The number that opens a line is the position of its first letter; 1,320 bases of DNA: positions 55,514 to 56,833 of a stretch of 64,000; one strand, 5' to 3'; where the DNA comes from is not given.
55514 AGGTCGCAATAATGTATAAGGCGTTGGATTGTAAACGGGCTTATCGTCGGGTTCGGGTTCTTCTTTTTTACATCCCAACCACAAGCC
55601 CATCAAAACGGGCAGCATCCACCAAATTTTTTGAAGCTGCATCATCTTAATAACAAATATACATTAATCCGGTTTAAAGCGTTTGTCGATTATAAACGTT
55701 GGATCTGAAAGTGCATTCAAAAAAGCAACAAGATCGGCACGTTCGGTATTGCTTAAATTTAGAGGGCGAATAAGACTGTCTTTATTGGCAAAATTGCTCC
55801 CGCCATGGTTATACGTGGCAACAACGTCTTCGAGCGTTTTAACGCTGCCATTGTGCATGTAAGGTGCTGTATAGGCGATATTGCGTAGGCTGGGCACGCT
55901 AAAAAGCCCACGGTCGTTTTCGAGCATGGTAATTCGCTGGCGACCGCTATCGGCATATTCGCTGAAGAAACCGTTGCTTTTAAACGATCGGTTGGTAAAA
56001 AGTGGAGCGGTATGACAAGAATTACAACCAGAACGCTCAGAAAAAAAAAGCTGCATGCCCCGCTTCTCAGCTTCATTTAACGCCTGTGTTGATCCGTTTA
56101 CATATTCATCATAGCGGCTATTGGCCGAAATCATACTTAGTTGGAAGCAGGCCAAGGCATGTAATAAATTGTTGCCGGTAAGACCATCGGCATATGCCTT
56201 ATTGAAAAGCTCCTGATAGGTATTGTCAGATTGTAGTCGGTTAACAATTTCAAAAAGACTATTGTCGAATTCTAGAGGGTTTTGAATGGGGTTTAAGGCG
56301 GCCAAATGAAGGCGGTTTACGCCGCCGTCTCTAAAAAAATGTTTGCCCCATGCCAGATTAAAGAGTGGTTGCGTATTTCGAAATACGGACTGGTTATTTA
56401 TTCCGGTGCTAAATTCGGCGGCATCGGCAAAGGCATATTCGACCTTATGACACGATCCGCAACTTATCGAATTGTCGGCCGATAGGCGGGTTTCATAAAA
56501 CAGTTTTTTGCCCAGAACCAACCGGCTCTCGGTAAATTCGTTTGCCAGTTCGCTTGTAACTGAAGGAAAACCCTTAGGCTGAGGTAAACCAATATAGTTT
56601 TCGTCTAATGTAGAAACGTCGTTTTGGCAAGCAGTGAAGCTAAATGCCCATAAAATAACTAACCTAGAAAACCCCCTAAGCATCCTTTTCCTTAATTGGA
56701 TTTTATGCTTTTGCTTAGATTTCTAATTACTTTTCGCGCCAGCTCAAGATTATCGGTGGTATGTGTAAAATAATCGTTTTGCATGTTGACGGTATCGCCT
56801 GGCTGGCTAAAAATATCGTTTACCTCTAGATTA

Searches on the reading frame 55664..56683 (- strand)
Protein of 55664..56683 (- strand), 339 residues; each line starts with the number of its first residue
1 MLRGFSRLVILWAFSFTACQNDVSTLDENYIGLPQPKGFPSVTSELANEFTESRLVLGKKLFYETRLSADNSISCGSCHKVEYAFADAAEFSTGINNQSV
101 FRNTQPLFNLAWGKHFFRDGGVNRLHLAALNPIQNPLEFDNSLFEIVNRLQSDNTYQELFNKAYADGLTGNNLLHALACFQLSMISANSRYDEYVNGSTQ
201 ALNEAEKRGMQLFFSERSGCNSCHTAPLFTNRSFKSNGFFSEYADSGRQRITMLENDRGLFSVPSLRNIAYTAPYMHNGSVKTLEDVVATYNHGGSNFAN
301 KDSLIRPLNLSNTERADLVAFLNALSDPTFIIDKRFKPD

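Call 23: find_encoding_contigs(protein=window:55664-56683:-, flank=10000, max_places=6)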
Protein window:55664-56683:- (339 aa): no gene with exactly this product is on record in the collection.
